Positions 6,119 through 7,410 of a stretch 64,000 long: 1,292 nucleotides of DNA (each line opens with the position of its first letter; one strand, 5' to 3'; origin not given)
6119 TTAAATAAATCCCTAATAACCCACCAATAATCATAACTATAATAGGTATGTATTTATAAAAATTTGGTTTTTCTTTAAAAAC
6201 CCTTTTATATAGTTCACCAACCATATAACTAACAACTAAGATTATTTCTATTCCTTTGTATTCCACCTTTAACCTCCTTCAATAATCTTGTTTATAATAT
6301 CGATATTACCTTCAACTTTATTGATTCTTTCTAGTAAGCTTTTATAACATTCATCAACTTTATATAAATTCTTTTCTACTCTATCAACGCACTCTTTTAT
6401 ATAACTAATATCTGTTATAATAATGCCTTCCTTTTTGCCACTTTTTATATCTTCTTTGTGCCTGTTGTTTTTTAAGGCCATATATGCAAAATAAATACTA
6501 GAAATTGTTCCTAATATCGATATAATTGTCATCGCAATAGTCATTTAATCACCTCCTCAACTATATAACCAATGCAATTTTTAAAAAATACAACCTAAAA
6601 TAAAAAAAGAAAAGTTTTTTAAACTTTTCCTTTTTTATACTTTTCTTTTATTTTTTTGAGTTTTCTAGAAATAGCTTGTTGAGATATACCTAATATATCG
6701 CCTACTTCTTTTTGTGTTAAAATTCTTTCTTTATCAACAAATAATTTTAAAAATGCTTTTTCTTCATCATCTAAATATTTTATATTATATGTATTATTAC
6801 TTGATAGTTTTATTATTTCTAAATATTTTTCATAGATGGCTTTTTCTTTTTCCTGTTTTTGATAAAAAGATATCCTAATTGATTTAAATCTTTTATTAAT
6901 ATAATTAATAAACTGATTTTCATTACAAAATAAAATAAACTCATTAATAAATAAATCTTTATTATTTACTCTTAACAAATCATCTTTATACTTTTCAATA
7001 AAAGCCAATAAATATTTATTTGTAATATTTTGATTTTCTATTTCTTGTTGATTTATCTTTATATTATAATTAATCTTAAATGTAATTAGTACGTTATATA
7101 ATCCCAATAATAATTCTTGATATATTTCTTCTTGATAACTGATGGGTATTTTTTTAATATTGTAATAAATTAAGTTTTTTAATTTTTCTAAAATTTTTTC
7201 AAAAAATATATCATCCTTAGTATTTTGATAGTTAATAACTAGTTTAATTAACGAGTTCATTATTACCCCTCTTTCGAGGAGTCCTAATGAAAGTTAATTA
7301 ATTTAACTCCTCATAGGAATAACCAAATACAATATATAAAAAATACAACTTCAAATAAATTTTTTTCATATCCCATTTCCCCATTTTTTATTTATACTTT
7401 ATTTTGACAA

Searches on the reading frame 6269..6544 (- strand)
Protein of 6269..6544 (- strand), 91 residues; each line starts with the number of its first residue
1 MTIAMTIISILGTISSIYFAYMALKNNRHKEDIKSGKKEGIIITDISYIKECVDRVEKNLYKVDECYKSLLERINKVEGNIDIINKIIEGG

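Call 6: search_protein_families(library=pfam, proteins=[window:6269-6544:-], max_evalue=0.01)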
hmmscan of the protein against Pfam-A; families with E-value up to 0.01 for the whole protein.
window:6269-6544:- (91 aa): 0 families

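Call 7: search_protein_families(library=ncbifam, proteins=[window:6269-6544:-], max_evalue=0.01)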
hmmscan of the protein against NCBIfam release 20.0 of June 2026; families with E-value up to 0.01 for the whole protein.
window:6269-6544:- (91 aa): 0 families

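Call 27: search_protein_families(library=phrogs, proteins=[window:6269-6544:-], max_evalue=0.01)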
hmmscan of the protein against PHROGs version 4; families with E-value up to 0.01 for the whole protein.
window:6269-6544:- (91 aa): 1 family
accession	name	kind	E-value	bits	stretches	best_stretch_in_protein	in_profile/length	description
phrog_1863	-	unknown function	3.5e-11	43.9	1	3-86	3-86/97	-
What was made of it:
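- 6269..6544 (-): 91-aa protein with a hydrophobic N-terminal segment followed by a charged region; phage family phrog_1863, function unknown. PHROGs phrog_1863, E 3.5e-11 (call 27).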

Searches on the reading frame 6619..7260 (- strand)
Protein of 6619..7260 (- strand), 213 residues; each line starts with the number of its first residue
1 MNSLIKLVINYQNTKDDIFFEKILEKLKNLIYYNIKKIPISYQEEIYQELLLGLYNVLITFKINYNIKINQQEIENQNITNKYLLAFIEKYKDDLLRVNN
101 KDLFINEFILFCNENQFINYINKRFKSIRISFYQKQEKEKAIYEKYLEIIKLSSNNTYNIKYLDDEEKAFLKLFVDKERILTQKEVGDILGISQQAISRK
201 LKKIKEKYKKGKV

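Call 6: search_protein_families(library=pfam, proteins=[window:6619-7260:-], max_evalue=0.01)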
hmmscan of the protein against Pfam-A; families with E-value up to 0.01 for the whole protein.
window:6619-7260:- (213 aa): 5 families
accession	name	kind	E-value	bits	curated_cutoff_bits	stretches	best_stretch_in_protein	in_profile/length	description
PF04545.22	Sigma70_r4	-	5.6e-06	26.2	24.1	1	163-204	5-44/50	Sigma-70, region 4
PF12802.13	MarR_2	-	0.0003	21.3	27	1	179-207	20-47/61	MarR family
PF01381.28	HTH_3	-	0.0013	19.2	23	1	177-199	6-28/55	Helix-turn-helix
PF13545.12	HTH_Crp_2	-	0.0048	17.3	27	0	181-206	23-48/70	Crp-like helix-turn-helix domain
PF08279.18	HTH_11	-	0.0086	16.4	25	0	170-207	5-42/55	HTH domain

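Call 7: search_protein_families(library=ncbifam, proteins=[window:6619-7260:-], max_evalue=0.01)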
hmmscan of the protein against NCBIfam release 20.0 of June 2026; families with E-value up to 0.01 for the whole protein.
window:6619-7260:- (213 aa): 7 families
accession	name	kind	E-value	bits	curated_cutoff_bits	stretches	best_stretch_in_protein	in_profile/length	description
TIGR02937.1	sigma70-ECF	superfamily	3.6e-07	29.9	42.9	1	20-210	3-163/165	sigma-70 family RNA polymerase sigma factor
NF006158.0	PRK08301.1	equivalog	6.5e-06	25.8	339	1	159-210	182-235/241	RNA polymerase sporulation sigma factor SigE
TIGR02835.1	spore_sigmaE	equivalog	4.9e-05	22.9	348.6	1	158-210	174-228/234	RNA polymerase sporulation sigma factor SigE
TIGR02980.1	SigBFG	subfamily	0.00023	21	234.35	1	159-209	175-223/227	SigB/SigF/SigG family RNA polymerase sigma factor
TIGR02479.1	FliA_WhiG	subfamily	0.0039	16.9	189.6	1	139-203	152-214/224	FliA/WhiG family RNA polymerase sigma factor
TIGR02885.1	spore_sigF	equivalog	0.0047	16.8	321.45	1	159-210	180-229/231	RNA polymerase sporulation sigma factor SigF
TIGR02941.1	Sigma_B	equivalog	0.0064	16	315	0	162-207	205-248/255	RNA polymerase sigma factor SigB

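Call 27: search_protein_families(library=phrogs, proteins=[window:6619-7260:-], max_evalue=0.01)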
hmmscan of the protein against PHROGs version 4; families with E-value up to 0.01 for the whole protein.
window:6619-7260:- (213 aa): 5 families
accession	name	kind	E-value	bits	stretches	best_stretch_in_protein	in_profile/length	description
phrog_351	-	transcription regulation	1.3e-06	28.3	1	160-210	673-724/928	RNA polymerase sigma factor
phrog_1740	-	transcription regulation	1.8e-06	27.7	1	86-210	96-214/567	RNA polymerase sigma factor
phrog_13787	-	unknown function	0.0012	20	1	144-210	103-166/172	-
phrog_4691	-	integration and excision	0.0016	19.4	1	168-202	7-40/78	excisionase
phrog_1373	-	transcription regulation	0.0036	18.3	1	173-202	69-98/166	transcriptional regulator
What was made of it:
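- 6619..7260 (-): Sigma-70-family regulator (213 aa), first gene of the cassette. Pfam Sigma70_r4 (E 5.6e-6), NCBIfam sigma70-ECF superfamily, and PHROGs RNA polymerase sigma factor (calls 6, 7, 27).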
